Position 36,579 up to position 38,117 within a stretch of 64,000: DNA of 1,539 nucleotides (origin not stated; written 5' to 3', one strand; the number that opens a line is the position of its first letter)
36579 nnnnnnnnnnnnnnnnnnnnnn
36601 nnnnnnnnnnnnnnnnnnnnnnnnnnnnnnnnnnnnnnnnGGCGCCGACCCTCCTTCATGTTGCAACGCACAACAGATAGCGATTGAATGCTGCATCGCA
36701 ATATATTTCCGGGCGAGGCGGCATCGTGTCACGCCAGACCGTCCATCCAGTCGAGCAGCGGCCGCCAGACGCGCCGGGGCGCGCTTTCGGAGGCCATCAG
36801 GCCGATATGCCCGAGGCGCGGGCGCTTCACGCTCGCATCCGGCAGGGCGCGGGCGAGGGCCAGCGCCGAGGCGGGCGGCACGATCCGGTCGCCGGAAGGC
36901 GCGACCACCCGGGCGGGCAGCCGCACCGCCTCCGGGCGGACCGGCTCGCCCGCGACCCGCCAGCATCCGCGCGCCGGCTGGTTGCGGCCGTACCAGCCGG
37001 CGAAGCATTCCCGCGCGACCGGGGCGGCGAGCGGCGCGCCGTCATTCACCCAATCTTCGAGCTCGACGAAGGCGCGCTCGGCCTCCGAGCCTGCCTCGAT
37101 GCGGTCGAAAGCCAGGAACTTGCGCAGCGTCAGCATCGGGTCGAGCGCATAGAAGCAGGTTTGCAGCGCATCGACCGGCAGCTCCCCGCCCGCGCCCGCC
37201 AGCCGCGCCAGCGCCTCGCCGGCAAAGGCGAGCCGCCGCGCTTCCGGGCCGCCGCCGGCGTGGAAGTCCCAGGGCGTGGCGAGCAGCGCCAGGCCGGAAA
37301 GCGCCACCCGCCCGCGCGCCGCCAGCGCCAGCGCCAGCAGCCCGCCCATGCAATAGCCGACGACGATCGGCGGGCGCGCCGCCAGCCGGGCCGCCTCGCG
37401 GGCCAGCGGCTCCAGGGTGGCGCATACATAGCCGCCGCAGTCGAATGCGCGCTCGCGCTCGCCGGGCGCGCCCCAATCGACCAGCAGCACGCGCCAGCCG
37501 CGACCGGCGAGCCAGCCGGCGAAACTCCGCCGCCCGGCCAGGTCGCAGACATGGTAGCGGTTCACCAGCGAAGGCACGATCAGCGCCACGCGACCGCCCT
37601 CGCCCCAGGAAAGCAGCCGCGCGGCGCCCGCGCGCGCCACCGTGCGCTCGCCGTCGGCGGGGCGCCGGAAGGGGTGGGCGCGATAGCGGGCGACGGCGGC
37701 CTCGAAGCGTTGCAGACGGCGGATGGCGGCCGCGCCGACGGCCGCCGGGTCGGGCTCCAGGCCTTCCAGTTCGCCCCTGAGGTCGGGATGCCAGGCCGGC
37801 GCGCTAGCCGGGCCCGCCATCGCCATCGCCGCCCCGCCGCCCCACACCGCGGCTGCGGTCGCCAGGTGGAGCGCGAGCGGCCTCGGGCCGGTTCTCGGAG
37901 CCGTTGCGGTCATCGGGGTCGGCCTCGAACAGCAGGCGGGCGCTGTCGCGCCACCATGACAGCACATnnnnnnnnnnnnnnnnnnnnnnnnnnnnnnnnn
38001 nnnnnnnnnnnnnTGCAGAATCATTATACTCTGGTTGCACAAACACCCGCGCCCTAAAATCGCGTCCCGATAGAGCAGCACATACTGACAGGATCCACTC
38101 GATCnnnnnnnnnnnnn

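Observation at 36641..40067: PHA locus containing a NYN/OST-HTH putative RNase between the phaC-like gene and phaR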

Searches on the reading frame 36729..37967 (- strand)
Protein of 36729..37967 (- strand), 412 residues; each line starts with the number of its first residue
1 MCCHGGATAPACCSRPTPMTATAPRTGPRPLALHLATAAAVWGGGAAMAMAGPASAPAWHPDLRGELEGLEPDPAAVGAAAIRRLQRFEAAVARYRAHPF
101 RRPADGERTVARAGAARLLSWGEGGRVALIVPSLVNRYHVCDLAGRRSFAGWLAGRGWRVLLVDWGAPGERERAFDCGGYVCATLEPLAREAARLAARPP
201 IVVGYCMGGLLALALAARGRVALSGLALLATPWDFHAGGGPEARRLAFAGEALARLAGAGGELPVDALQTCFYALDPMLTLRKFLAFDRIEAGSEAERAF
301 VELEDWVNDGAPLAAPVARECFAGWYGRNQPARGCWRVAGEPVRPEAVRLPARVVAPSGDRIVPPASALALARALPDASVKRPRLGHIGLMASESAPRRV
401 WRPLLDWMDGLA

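Call 3: search_protein_families(library=pfam, proteins=[window:36729-37967:-], max_evalue=0.01)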
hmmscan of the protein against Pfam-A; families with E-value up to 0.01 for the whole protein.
window:36729-37967:- (412 aa): 4 families
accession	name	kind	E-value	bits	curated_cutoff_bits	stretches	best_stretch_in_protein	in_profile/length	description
PF00561.26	Abhydrolase_1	-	1.3e-10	41.8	25.8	1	153-389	23-240/245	alpha/beta hydrolase fold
PF12697.13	Abhydrolase_6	-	2.4e-06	28.8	26.3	1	153-400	23-214/217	Alpha/beta hydrolase family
PF12146.15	Hydrolase_4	-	0.00089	19.1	27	0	149-237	23-115/239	Serine aminopeptidase, S33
PF01738.24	DLH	-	0.0047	17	21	0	202-219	101-118/217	Dienelactone hydrolase family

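Call 4: search_protein_families(library=ncbifam, proteins=[window:36729-37967:-], max_evalue=0.01)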
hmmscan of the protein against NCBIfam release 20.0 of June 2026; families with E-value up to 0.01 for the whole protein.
window:36729-37967:- (412 aa): 9 families
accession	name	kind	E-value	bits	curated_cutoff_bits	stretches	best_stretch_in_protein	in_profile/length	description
TIGR01836.1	PHA_synth_III_C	subfamily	3.6e-31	108.4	365.3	1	129-409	66-348/350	class III poly(R)-hydroxyalkanoic acid synthase subunit PhaC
TIGR01838.1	PHA_synth_I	subfamily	7.6e-15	54.3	622.65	1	129-375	192-441/532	class I poly(R)-hydroxyalkanoic acid synthase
TIGR01839.1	PHA_synth_II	subfamily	3.3e-08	32.1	855.4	1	126-217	216-307/560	class II poly(R)-hydroxyalkanoic acid synthase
NF005898.0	PRK07868.1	equivalog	2.4e-07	28.9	925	1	127-408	69-358/994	acyl-CoA synthetase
NF051488.1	bifunc_PcaDC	exception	0.00015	21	390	0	346-405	190-247/375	bifunctional 3-oxoadipate enol-lactonase/4-carboxymuconolactone decarboxylase PcaDC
TIGR02427.1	protocat_pcaD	equivalog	0.00038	19.9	255.85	0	346-392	190-237/251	3-oxoadipate enol-lactonase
TIGR03056.1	bchO_mg_che_rel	equivalog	0.00087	18.4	172.55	0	344-401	215-270/278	alpha/beta fold hydrolase BchO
NF006449.0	PRK08775.1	equivalog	0.0041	16.1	296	0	343-377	272-306/344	homoserine O-succinyltransferase MetX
TIGR03695.1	menH_SHCHC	equivalog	0.0063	16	208.55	1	189-229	62-102/252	2-succinyl-6-hydroxy-2,4-cyclohexadiene-1-carboxylate synthase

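Call 14: find_homologous_proteins(query=window:36729-37967:-, max_evalue=0.00001)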
Query window:36729-37967:- (412 aa): 5222 proteins with E <= 0.00001 among 8000 candidates; the best 120 are listed.
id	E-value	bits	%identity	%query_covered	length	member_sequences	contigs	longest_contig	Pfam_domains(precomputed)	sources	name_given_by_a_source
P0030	8.9e-251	850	98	96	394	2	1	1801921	PF12697.14,PF00561.27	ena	-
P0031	8.8e-190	649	73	97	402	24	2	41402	PF00561.27,PF12146.16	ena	-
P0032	7.1e-185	633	73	97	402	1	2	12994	PF12697.14,PF00561.27,PF12146.16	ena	-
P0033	1.7e-183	629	73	96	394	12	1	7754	PF12697.14,PF00561.27,PF12146.16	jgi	-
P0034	1.0e-181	623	75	95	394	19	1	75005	PF12697.14,PF00561.27,PF12146.16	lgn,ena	-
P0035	1.2e-180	619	71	100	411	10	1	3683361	PF12697.14,PF00561.27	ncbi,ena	-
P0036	7.3e-180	617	73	95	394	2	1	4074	PF00561.27,PF12146.16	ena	-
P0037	1.3e-179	616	74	94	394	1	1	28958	PF00561.27,PF12146.16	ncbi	-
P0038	1.6e-179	616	76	86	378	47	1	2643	PF12697.14,PF00561.27,PF12146.16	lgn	-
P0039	5.2e-178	611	70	100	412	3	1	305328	PF00561.27,PF12146.16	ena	-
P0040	6.3e-178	610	76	86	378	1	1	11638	PF12697.14,PF00561.27,PF12146.16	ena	-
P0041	1.1e-177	610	76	86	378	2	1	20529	PF00561.27,PF12146.16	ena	-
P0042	2.5e-177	608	70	95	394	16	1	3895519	PF12697.14,PF00561.27,PF12146.16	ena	-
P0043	1.2e-176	606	72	95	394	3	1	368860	PF12697.14,PF00561.27,PF12146.16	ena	-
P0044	1.1e-175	603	75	86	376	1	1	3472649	PF00756.27,PF12697.14,PF00561.27,PF12146.16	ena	-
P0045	2.5e-175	602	76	86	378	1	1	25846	PF00561.27,PF12146.16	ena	-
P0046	4.5e-175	601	75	85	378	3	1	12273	PF00561.27,PF12146.16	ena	-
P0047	1.1e-174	600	74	86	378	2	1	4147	PF12697.14,PF00561.27,PF12146.16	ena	-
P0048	3.1e-174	598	74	86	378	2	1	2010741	PF12697.14,PF00561.27,PF12146.16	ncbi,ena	-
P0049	8.8e-174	597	74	86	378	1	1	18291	PF12697.14,PF00561.27,PF12146.16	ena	-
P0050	2.1e-173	596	75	86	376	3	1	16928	PF00561.27,PF12146.16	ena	-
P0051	5.5e-171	588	72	86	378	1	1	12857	PF00561.27,PF12146.16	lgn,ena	-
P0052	4.4e-169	581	72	85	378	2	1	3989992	PF12697.14,PF00561.27,PF12146.16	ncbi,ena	-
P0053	3.6e-163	562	76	84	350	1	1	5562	PF12697.14,PF00561.27,PF12146.16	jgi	-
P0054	3.0e-145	503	76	73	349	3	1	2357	PF12697.14,PF00561.27,PF12146.16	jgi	-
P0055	3.5e-142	493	63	93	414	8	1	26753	PF00561.27,PF12146.16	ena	-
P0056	1.9e-136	474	59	96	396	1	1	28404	PF00561.27,PF12146.16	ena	-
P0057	9.4e-107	376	50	98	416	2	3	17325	PF00561.27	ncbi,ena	-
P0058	4.7e-106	374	47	94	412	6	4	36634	PF12697.14,PF07167.20,PF00561.27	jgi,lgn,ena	jgi:polyhydroxyalkanoate synthase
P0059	6.1e-106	373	52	95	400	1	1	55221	PF00561.27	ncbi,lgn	ncbi:MAG: alpha/beta fold hydrolase [Inquilinaceae bacterium]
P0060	1.5e-105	372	51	95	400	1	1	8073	PF00561.27,PF12146.16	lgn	-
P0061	3.6e-104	367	52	94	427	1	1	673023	PF12697.14,PF00561.27,PF12146.16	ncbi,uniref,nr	ncbi:alpha/beta fold hydrolase [Arenibaculum pallidiluteum]|uniref:alpha/beta fold hydrolase n=1 Tax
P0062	6.8e-104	366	53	93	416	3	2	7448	PF00561.27,PF12146.16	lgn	-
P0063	1.6e-103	365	52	93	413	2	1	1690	PF07167.20,PF00561.27,PF12146.16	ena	-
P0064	3.7e-103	364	52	92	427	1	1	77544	PF12697.14,PF00561.27,PF12146.16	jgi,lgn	jgi:polyhydroxyalkanoate synthase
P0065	5.6e-103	363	51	91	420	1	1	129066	PF07167.20,PF00561.27,PF12146.16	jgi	jgi:polyhydroxyalkanoate synthase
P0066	5.8e-103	363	48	94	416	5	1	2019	PF12697.14,PF07167.20,PF00561.27,PF12146.16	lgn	-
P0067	6.8e-103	363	50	94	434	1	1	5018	PF00561.27,PF12146.16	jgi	-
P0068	1.3e-102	362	50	95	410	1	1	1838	PF07167.20,PF00561.27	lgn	-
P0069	2.0e-102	362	48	94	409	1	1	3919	PF12697.14,PF00561.27,PF12146.16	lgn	-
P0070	2.4e-102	361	50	93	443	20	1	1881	PF12697.14,PF07167.20,PF00561.27,PF12146.16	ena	-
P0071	3.1e-102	361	49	93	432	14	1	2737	PF12697.14,PF07167.20,PF00561.27,PF12146.16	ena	-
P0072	3.4e-102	361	48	96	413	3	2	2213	PF00561.27,PF12146.16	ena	-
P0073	3.5e-102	361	48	95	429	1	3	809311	PF12697.14,PF00561.27,PF12146.16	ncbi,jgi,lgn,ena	-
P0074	4.0e-102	361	48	94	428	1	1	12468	PF12697.14,PF07167.20,PF00561.27,PF12146.16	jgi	-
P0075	6.1e-102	360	48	92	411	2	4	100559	PF00561.27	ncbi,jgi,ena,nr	ncbi:MAG: poly-beta-hydroxybutyrate polymerase [Rhodospirillaceae bacterium]|nr:poly-beta-hydroxybut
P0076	6.5e-102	360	49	93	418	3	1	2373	PF12697.14,PF07167.20,PF00561.27,PF12146.16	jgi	jgi:polyhydroxyalkanoate synthase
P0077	7.2e-102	360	52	96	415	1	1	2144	PF00756.27,PF07167.20,PF00561.27,PF12146.16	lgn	-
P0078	8.5e-102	360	48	92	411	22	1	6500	PF01738.25,PF00561.27,PF12146.16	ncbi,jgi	-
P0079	9.0e-102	360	47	99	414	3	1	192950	PF12697.14,PF00561.27,PF12146.16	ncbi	ncbi:MAG: alpha/beta fold hydrolase [Pseudomonadota bacterium]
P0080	9.2e-102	359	46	96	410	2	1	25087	PF12697.14,PF07167.20,PF00561.27,PF12146.16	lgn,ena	-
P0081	9.7e-102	359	49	94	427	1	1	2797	PF12697.14,PF07167.20,PF00561.27,PF12146.16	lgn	-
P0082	1.0e-101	359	48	97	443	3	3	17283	PF00561.27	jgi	jgi:polyhydroxyalkanoate synthase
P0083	1.2e-101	359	49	93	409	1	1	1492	PF07167.20,PF00561.27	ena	-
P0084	1.3e-101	359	48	91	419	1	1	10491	PF12697.14,PF07167.20,PF00561.27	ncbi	-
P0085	1.4e-101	359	51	94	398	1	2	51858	PF12697.14,PF00561.27,PF12146.16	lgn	-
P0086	1.5e-101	359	49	95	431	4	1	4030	PF12697.14,PF00561.27,PF12146.16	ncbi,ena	-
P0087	1.8e-101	359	51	93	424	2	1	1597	PF01738.25,PF07167.20,PF00561.27,PF12146.16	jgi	-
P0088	2.2e-101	358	47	91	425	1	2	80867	PF07167.20,PF00561.27,PF12146.16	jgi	jgi:polyhydroxyalkanoate synthase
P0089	2.3e-101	358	51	94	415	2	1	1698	PF01738.25,PF07167.20,PF00561.27,PF12146.16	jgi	jgi:polyhydroxyalkanoate synthase subunit PhaC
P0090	2.8e-101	358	51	81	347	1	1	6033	PF12697.14,PF07167.20,PF00561.27,PF12146.16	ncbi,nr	ncbi:MAG: alpha/beta fold hydrolase [Proteobacteria bacterium]|nr:alpha/beta fold hydrolase [Pseudom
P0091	3.2e-101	358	51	94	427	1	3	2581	PF07167.20,PF00561.27,PF12146.16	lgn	-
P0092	4.2e-101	357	52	82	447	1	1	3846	PF12697.14,PF00561.27,PF12146.16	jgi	jgi:polyhydroxyalkanoate synthase subunit PhaC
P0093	4.6e-101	357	47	96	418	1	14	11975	PF12697.14,PF00561.27,PF12146.16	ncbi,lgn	-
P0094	4.7e-101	357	50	91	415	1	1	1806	PF07167.20,PF00561.27,PF12146.16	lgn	-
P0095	5.4e-101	357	47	96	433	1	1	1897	PF12697.14,PF00561.27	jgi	jgi:polyhydroxyalkanoate synthase subunit PhaC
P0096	5.9e-101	357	48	92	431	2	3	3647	PF12697.14,PF07167.20,PF00561.27,PF12146.16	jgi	-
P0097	6.4e-101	357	48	96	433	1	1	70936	PF12697.14,PF00561.27,PF12146.16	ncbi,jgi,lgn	jgi:polyhydroxyalkanoate synthase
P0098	6.7e-101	357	50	97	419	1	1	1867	PF07167.20,PF00561.27,PF12146.16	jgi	jgi:polyhydroxyalkanoate synthase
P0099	8.3e-101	356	49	96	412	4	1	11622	PF07167.20,PF00561.27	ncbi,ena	-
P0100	8.3e-101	356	48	95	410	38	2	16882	PF12697.14,PF01738.25,PF00561.27,PF12146.16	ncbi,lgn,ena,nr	ncbi:MAG: alpha/beta fold hydrolase [Rhodospirillaceae bacterium]|nr:alpha/beta fold hydrolase [Rhod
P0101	9.5e-101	356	48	98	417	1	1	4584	PF07167.20,PF00561.27,PF12146.16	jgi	jgi:polyhydroxyalkanoate synthase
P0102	9.7e-101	356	51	94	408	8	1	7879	PF07167.20,PF00561.27,PF12146.16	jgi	jgi:polyhydroxyalkanoate synthase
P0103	1.0e-100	356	50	93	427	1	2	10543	PF12697.14,PF07167.20,PF00561.27,PF12146.16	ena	-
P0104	1.1e-100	356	51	93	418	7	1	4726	PF12697.14,PF00561.27,PF12146.16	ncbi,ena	ncbi:MAG: alpha/beta fold hydrolase [Kiloniellales bacterium]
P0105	1.2e-100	356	51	92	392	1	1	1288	PF12697.14,PF00561.27,PF12146.16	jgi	-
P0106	1.3e-100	356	50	94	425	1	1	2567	PF12697.14,PF00561.27,PF12146.16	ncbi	-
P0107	1.4e-100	356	48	96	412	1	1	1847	PF00561.27,PF12146.16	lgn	-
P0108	1.7e-100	355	46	96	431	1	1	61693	PF12697.14,PF07167.20,PF00561.27,PF12146.16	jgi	jgi:polyhydroxyalkanoate synthase subunit PhaC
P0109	1.7e-100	355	47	92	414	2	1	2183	PF00561.27,PF12146.16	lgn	-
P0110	2.0e-100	355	47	94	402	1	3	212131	PF12697.14,PF07167.20,PF00561.27,PF12146.16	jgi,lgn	-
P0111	2.3e-100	355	49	94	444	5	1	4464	PF12697.14,PF00561.27,PF12146.16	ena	-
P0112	2.4e-100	355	48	94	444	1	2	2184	PF12697.14,PF00561.27,PF12146.16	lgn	-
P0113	3.0e-100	354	48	96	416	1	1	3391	PF07167.20,PF00561.27,PF12146.16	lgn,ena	-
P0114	3.3e-100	354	49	94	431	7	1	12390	PF07167.20,PF00561.27,PF12146.16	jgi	-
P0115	4.6e-100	354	50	95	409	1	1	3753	PF12697.14,PF00561.27,PF12146.16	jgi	jgi:polyhydroxyalkanoate synthase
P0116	5.8e-100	354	48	93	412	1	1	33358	PF00561.27,PF12146.16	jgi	jgi:polyhydroxyalkanoate synthase subunit PhaC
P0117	5.9e-100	354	53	93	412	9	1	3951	PF00561.27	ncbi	-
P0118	7.1e-100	353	49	93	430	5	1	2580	PF12697.14,PF07167.20,PF00561.27,PF12146.16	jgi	jgi:polyhydroxyalkanoate synthase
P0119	7.2e-100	353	49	97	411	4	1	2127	PF12697.14,PF07167.20,PF00561.27,PF12146.16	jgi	jgi:polyhydroxyalkanoate synthase subunit PhaC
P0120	7.4e-100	353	50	93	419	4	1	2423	PF12697.14,PF07167.20,PF00561.27,PF12146.16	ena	-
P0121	7.9e-100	353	49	93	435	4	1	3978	PF12697.14,PF07167.20,PF00561.27,PF12146.16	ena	-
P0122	8.0e-100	353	51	85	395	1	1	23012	PF12697.14,PF00561.27,PF12146.16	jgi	jgi:polyhydroxyalkanoate synthase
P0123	9.4e-100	353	47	97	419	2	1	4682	PF00561.27,PF12146.16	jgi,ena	-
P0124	9.5e-100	353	50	93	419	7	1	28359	PF12697.14,PF00561.27,PF12146.16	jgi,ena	-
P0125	1.0e-99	353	51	86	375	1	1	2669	PF07167.20,PF00561.27,PF12146.16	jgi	jgi:polyhydroxyalkanoate synthase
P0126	1.0e-99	353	50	94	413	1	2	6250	PF07167.20,PF00561.27,PF12146.16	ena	-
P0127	1.0e-99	353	48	96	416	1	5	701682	PF12697.14,PF07167.20,PF00561.27,PF12146.16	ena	-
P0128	1.1e-99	353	46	95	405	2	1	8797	PF12697.14,PF07167.20,PF00561.27,PF12146.16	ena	-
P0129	1.1e-99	353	49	93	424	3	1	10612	PF12697.14,PF07167.20,PF00561.27,PF12146.16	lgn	-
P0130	1.1e-99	353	49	94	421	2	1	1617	PF12697.14,PF07167.20,PF00561.27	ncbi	-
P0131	1.1e-99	353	48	96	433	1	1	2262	PF12697.14,PF00561.27,PF12146.16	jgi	jgi:polyhydroxyalkanoate synthase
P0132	1.3e-99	352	49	98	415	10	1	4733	PF00561.27,PF12146.16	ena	-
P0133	1.3e-99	352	48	92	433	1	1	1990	PF12697.14,PF07167.20,PF00561.27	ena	-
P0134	1.3e-99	352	50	95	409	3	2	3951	PF01738.25,PF07167.20,PF00561.27,PF12146.16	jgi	-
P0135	1.4e-99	352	49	97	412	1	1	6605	PF12697.14,PF07167.20,PF00561.27,PF12146.16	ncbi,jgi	ncbi:MAG TPA: alpha/beta fold hydrolase, partial [Stellaceae bacterium]|jgi:polyhydroxyalkanoate syn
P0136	1.4e-99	352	50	95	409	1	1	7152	PF01738.25,PF00561.27,PF12146.16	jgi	jgi:polyhydroxyalkanoate synthase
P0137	1.5e-99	352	47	93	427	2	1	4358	PF12697.14,PF07167.20,PF00561.27,PF12146.16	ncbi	-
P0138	1.5e-99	352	50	79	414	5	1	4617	PF00561.27,PF12146.16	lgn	-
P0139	1.6e-99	352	51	93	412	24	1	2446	PF12697.14,PF01738.25,PF00561.27,PF06821.20,PF12146.16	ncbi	-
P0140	1.7e-99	352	50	95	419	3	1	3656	PF01738.25,PF07167.20,PF00561.27,PF12146.16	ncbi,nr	ncbi:MAG TPA: alpha/beta fold hydrolase [Stellaceae bacterium]|nr:alpha/beta fold hydrolase [Stellac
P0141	1.9e-99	352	49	96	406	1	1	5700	PF12697.14,PF00561.27,PF12146.16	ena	-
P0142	2.1e-99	352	50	95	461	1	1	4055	PF00561.27,PF12146.16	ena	-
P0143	2.2e-99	352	46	96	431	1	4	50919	PF12697.14,PF01738.25,PF00561.27,PF12146.16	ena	-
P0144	2.3e-99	352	48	93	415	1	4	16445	PF12697.14,PF07167.20,PF00561.27,PF12146.16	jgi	jgi:polyhydroxyalkanoate synthase subunit PhaC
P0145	2.4e-99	352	51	85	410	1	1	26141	PF07167.20,PF00561.27,PF12146.16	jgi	jgi:polyhydroxyalkanoate synthase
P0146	2.4e-99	352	50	85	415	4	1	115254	PF07167.20,PF00561.27,PF12146.16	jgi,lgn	-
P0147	2.5e-99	351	49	97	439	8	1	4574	PF12697.14,PF00561.27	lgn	-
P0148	2.7e-99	351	52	90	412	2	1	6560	PF07167.20,PF00561.27,PF12146.16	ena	-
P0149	2.8e-99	351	50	94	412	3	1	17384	PF00561.27,PF12146.16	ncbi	-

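Call 15: find_encoding_contigs(protein=P0056, flank=6000, max_places=1)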
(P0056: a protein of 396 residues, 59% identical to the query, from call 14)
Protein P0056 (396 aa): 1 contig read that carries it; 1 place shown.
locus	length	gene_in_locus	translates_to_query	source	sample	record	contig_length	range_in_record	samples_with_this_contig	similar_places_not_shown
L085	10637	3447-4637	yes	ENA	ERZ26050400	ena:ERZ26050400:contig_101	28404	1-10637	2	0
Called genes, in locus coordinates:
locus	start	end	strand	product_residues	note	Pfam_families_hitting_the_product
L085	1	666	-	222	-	?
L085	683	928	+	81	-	-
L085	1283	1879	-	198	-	PF07879:PHB_acc_N, PF05233:PHB_acc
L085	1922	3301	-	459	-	PF01936:NYN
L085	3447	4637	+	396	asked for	PF00561:Abhydrolase_1, PF12146:Hydrolase_4 (faint)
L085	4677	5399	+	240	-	PF00106:adh_short, PF01370:Epimerase (weak), PF08659:KR, PF13460:NAD_binding_10 (weak), PF13561:adh_short_C2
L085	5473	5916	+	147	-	PF00293:NUDIX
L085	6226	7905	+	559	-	PF02463:SMC_N (faint), PF13175:AAA_15, PF13476:AAA_23 (weak), PF13514:AAA_27 (weak), PF13304:AAA_21, PF13175:AAA_15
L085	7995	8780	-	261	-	PF00590:TP_methylase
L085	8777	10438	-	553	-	PF11760:CbiG_N, PF01890:CbiG_C, PF00590:TP_methylase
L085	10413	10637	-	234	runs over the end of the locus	PF00590:TP_methylase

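Call 16: find_encoding_contigs(protein=P0057, flank=6000, max_places=1)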
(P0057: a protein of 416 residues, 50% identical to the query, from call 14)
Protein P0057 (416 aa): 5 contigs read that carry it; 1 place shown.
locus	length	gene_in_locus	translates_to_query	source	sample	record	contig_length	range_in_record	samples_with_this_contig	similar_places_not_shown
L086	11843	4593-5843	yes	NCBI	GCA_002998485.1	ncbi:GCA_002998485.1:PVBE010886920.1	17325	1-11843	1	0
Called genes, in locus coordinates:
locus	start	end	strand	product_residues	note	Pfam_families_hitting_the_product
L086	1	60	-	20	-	?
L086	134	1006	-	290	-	PF00135:COesterase (faint), PF20434:BD-FAE, PF07859:Abhydrolase_3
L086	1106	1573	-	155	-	-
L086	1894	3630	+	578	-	PF08447:PAS_3, PF00990:GGDEF, PF00563:EAL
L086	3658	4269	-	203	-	PF07879:PHB_acc_N, PF05233:PHB_acc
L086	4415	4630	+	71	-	-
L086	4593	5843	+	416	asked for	PF00561:Abhydrolase_1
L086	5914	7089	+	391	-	PF00108:Thiolase_N, PF02803:Thiolase_C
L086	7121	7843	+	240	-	PF00106:adh_short, PF08659:KR, PF23441:SDR (faint), PF13561:adh_short_C2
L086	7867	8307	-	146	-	PF06172:Cupin_5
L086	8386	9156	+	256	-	PF13489:Methyltransf_23 (weak), PF08241:Methyltransf_11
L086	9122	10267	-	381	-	PF02771:Acyl-CoA_dh_N, PF02770:Acyl-CoA_dh_M, PF00441:Acyl-CoA_dh_1, PF08028:Acyl-CoA_dh_2, PF22924:ACOX_C_alpha1 (weak)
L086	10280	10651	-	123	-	PF19802:DUF6285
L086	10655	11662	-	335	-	PF01636:APH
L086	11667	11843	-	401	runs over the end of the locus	PF02771:Acyl-CoA_dh_N, PF02770:Acyl-CoA_dh_M, PF00441:Acyl-CoA_dh_1, PF08028:Acyl-CoA_dh_2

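Call 17: find_encoding_contigs(protein=P0061, flank=6000, max_places=1)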
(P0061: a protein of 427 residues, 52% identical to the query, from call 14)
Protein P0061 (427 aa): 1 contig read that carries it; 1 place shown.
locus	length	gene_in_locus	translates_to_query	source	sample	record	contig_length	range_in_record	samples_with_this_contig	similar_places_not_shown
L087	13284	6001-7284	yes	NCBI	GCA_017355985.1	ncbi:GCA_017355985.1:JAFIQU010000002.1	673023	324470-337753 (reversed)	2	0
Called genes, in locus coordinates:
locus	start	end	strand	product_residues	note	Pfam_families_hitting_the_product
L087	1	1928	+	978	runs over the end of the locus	PF00128:Alpha-amylase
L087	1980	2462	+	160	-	PF00210:Ferritin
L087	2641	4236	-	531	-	PF08447:PAS_3 (weak), PF00512:HisKA, PF02518:HATPase_c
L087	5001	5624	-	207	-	PF07879:PHB_acc_N, PF05233:PHB_acc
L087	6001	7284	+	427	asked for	PF00561:Abhydrolase_1, PF12697:Abhydrolase_6, PF12146:Hydrolase_4 (faint)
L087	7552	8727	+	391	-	PF00108:Thiolase_N, PF02803:Thiolase_C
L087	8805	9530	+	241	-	PF00106:adh_short, PF08659:KR, PF13561:adh_short_C2, PF23441:SDR (weak)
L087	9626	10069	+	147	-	PF00293:NUDIX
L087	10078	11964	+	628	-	PF13188:PAS_8 (weak), PF08448:PAS_4 (weak), PF13426:PAS_9, PF00512:HisKA (weak), PF02518:HATPase_c, PF00072:Response_reg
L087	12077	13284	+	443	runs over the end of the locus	PF05139:Erythro_esteras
